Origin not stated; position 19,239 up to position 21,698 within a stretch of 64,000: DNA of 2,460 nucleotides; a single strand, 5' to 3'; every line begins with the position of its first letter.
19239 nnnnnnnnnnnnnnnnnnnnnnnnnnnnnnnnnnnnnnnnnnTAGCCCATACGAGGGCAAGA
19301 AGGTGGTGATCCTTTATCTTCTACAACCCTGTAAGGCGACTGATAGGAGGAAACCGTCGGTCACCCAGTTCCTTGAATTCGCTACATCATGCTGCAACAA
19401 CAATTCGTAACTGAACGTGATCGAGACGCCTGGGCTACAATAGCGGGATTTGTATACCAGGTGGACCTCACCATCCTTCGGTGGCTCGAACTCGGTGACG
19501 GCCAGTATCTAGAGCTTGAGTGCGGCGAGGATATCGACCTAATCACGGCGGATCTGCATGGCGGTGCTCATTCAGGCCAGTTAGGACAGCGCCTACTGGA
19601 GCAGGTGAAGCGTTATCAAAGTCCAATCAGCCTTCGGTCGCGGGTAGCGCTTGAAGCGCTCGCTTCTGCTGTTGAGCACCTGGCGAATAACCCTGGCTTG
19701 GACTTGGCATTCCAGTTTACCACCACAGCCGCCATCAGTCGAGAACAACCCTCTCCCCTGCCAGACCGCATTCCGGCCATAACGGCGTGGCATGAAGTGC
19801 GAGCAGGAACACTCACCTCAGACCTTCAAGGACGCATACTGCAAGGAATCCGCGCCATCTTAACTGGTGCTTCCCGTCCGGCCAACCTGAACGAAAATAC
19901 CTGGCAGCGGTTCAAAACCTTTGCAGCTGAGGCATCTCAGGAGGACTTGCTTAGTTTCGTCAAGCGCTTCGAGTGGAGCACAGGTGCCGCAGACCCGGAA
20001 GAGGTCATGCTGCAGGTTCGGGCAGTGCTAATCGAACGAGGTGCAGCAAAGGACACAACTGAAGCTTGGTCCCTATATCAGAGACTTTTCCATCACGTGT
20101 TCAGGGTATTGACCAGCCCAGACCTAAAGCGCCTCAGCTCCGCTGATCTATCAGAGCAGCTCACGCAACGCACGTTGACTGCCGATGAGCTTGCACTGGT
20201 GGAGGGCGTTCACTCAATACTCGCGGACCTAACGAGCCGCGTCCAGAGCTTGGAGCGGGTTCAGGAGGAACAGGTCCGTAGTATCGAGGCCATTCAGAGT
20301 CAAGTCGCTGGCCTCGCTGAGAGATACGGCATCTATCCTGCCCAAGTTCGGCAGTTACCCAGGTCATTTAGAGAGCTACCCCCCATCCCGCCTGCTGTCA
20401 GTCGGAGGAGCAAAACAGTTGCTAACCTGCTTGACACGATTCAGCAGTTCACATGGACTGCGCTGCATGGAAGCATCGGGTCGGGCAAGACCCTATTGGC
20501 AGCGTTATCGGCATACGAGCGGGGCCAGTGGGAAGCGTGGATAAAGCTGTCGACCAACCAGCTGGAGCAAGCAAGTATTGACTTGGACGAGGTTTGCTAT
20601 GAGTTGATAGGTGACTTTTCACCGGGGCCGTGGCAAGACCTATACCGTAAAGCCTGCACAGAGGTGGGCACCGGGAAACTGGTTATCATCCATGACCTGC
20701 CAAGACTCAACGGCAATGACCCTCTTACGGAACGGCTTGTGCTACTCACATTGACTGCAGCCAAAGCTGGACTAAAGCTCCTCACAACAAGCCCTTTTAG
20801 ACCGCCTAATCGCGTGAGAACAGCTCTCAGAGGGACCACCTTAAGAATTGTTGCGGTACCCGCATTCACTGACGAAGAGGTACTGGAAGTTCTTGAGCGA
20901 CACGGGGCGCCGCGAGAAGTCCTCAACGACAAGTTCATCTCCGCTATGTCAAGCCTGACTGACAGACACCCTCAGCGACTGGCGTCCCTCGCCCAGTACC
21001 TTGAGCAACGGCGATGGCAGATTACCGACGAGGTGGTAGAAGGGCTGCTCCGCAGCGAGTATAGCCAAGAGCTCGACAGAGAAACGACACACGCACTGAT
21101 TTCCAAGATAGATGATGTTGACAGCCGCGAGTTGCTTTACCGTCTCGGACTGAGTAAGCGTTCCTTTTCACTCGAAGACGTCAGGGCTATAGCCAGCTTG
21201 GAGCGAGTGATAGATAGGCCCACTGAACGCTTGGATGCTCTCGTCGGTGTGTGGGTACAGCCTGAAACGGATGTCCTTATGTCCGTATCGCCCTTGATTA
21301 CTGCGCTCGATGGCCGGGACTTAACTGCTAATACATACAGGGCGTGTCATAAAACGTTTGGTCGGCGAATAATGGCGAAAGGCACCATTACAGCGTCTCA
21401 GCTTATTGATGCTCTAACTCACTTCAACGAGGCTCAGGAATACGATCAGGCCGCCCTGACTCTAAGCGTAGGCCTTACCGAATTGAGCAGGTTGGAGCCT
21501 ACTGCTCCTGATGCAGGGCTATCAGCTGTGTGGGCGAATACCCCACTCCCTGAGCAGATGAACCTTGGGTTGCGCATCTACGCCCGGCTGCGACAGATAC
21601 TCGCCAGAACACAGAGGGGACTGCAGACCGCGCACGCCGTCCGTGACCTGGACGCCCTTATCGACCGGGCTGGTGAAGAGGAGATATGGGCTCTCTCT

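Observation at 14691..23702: Tandem STAND NTPases: a bNACHT with a hydrophobic N-terminus and an Avs-like protein with an N-terminal nuclease-like domain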

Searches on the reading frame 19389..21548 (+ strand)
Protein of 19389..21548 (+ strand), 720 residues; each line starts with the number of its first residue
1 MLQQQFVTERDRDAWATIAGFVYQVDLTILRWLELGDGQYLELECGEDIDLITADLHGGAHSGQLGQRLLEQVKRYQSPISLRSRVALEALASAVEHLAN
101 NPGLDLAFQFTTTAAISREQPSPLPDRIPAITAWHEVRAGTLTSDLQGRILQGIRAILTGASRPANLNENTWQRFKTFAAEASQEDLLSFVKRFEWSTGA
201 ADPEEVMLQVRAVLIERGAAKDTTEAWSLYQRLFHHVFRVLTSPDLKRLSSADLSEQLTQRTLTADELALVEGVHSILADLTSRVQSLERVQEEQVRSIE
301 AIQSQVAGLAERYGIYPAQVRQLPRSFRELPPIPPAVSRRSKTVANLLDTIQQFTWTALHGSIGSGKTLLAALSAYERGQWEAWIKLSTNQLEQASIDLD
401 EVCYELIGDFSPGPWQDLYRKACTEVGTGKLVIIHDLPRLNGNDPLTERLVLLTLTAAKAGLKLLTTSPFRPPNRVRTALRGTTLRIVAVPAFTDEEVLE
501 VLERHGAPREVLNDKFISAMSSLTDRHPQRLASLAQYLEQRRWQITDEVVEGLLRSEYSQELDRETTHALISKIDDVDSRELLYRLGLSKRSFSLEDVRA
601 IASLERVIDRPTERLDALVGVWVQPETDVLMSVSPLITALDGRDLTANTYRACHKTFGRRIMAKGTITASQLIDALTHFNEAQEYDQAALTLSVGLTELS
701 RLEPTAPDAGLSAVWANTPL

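Call 46: search_solved_structures(query=A5, max_evalue=1, show_alignments=2)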
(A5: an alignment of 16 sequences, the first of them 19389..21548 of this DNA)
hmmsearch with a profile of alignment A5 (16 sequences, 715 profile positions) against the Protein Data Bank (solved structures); distinct sequences matched with E-value up to 1: 34.
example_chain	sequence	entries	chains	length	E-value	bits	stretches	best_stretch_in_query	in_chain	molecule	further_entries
8xav_G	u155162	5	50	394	5.1e-05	25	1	9-49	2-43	DUF4297 | Restriction endonuclease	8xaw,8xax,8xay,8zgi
4cvn_A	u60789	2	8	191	0.00093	20.8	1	350-392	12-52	PUTATIVE ADENYLATE KINASE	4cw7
9c1m_A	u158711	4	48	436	0.0032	19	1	9-104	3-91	DUF4297 domain-containing protein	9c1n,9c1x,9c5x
1z6t_A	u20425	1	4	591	0.0073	17.8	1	322-408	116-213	Apoptotic protease activating factor 1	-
7xc2_C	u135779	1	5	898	0.025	16.1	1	261-432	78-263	CNL9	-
7xe0_A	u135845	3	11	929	0.027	16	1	261-432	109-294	Sr35 | CNL9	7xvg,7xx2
6c2u_A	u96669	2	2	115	0.029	15.8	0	324-371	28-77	phosphate-loop protein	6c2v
5juy_A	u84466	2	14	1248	0.042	15.3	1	323-407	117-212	Apoptotic protease-activating factor 1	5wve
3jbt_A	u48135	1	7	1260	0.042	15.3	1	323-407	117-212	Apoptotic protease-activating factor 1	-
3j2t_A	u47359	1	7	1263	0.043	15.3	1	323-407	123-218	Apoptotic protease-activating factor 1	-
3sfz_A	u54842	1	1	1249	0.044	15.2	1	324-432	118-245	Apoptotic peptidase activating factor 1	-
3shf_A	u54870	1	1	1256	0.044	15.2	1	324-432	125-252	Apoptotic peptidase activating factor 1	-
8vow_A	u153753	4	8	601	0.1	14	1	334-377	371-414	ABC-type bacteriocin transporter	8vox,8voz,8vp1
6tdu_AN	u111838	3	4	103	0.11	13.9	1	239-310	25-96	inhibitor of F1 (IF1)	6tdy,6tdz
6dkm_B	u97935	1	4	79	0.12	13.8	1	129-170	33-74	DHD131_B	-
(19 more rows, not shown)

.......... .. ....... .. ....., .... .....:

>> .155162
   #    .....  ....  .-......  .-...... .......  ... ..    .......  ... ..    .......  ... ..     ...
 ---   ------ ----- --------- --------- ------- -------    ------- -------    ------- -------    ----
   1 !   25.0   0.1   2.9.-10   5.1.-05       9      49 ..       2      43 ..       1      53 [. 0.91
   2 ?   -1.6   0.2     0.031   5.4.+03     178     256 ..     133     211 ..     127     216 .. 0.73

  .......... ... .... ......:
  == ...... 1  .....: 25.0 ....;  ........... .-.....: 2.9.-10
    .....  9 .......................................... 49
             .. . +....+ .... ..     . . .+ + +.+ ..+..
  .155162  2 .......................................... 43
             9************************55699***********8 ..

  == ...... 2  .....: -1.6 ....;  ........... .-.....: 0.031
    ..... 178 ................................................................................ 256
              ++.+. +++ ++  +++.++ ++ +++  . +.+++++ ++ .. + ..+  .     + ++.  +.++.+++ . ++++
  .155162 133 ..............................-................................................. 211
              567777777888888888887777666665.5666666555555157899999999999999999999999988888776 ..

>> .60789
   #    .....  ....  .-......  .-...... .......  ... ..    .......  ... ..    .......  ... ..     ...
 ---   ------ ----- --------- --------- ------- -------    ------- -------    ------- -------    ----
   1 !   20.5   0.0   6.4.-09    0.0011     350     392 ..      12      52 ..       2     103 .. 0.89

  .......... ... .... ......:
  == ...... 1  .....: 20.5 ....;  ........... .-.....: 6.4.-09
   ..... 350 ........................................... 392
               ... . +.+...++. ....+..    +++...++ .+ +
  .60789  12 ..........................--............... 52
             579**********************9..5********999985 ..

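Call 51: predict_structure(alignment_id=A5)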
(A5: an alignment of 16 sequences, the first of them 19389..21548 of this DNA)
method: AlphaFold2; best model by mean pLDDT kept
length: 720 residues; sequences in the alignment: 16
mean_pLDDT: 83.4   pTM: 0.50
mean pLDDT of the five models: 83.4, 82.5, 80.2, 76.8, 73.7
residues with pLDDT >= 90: 293; 70-90: 330; 50-70: 68; < 50: 29
segments of 3 or more residues with pLDDT < 50: 1-12, 56-63, 323-325, 563-566
pLDDT, mean of each block of 10 residues (from residue 1): 36 69 92 89 75 60 65 89 94 92 88 93 91 94 93 95 91 95 95 94 91 93 93 91 84 91 82 80 79 81 83 71 56 80 95 95 85 91 79 81 80 82 89 90 87 94 93 89 90 92 89 89 85 86 85 73 50 77 86 88 91 85 74 64 80 92 80 87 88 83 61 63
secondary structure, 60 per line:
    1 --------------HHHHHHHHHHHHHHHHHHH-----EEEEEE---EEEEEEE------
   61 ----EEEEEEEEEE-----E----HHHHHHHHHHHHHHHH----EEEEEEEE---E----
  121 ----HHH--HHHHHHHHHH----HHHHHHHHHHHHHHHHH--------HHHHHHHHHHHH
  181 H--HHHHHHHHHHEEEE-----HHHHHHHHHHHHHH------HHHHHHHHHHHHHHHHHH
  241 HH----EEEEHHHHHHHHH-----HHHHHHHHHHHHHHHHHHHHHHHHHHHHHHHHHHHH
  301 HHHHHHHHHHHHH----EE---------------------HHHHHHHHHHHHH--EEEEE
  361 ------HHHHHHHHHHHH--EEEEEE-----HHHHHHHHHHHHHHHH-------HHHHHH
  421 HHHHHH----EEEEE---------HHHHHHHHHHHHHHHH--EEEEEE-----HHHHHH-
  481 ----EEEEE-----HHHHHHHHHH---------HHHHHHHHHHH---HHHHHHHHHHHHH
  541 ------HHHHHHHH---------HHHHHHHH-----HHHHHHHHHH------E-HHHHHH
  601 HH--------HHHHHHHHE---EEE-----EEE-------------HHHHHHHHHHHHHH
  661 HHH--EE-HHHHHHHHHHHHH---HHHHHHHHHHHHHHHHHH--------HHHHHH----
elements in order (helices of 4 or more, strands of 3 or more residues): H15-33 E39-44 E48-54 E65-74 H85-100 E105-112 H130-139 H144-160 H169-181 H184-193 E194-197 H203-216 H223-242 E247-250 H251-259 H265-313 H341-353 E356-360 H367-378 E381-386 H392-407 H415-426 E431-435 H445-460 E463-468 H474-479 E485-489 H495-504 H514-524 H528-540 H547-554 H564-571 H577-586 H595-602 H611-618 E623-625 E631-633 H647-663 H669-681 H685-702 H711-716

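Call 53: fold_search(model_id=the predicted structure, library=pdb)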
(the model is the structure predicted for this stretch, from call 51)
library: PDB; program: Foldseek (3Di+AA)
matches with E <= 10: 1495; with E <= 0.001: 517
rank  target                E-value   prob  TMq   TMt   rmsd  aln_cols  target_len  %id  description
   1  8dgc_A                1.8e-11  1.00  0.23  0.10  26.3       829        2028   11  Avs3 bound to phage PhiV-1 terminase (released 2022-08-03)
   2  8dgc_B                2.9e-10  1.00  0.22  0.09  29.6       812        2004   12  Avs3 bound to phage PhiV-1 terminase (released 2022-08-03)
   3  3sfz                  2.5e-09  1.00  0.40  0.27   5.3       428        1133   14  Crystal structure of full-length murine Apaf-1 (released 2011-08-24)
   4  1z6t_B                3.7e-09  1.00  0.40  0.48  29.2       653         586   12  Structure of the apoptotic protease-activating factor 1 bound to ADP (released 2005-04-19)
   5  8bob_C                4.9e-09  1.00  0.38  0.63   7.6       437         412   16  Structural basis for negative regulation of the maltose system (released 2023-10-18)
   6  1z6t_A                1.2e-08  1.00  0.41  0.50   5.2       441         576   14  Structure of the apoptotic protease-activating factor 1 bound to ADP (released 2005-04-19)
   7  3shf                  1.2e-08  1.00  0.39  0.26   5.1       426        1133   14  Crystal structure of the R265S mutant of full-length murine Apaf-1 (released 2011-08-24)
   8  2a5y_C                7.2e-08  1.00  0.22  0.38  18.0       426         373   16  Structure of a CED-4/CED-9 complex (released 2005-10-11)
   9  2a5y_B                1.2e-07  1.00  0.25  0.34  25.7       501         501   14  Structure of a CED-4/CED-9 complex (released 2005-10-11)
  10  3j2t_A                1.7e-07  1.00  0.24  0.16  20.3       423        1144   15  An improved model of the human apoptosome (released 2013-04-10)
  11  5juy_A                2.7e-07  1.00  0.26  0.17  21.1       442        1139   14  Active human apoptosome with procaspase-9 (released 2016-10-19)
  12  5juy_B                6.1e-07  1.00  0.26  0.16  32.5       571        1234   14  Active human apoptosome with procaspase-9 (released 2016-10-19)
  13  9c1m_G                2.8e-06  1.00  0.22  0.35  24.2       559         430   11  HerA-DUF assembly 1 (released 2025-06-04)
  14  9mpq_D                2.8e-06  1.00  0.23  0.29  32.3       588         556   12  Cryo-EM structure of VCP (consensus) (released 2025-10-15)
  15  8u0v_A                4.6e-06  1.00  0.20  0.18  31.8       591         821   10  S. cerevisiae Pex1/Pex6 with 1 mM ATP (released 2023-12-13)
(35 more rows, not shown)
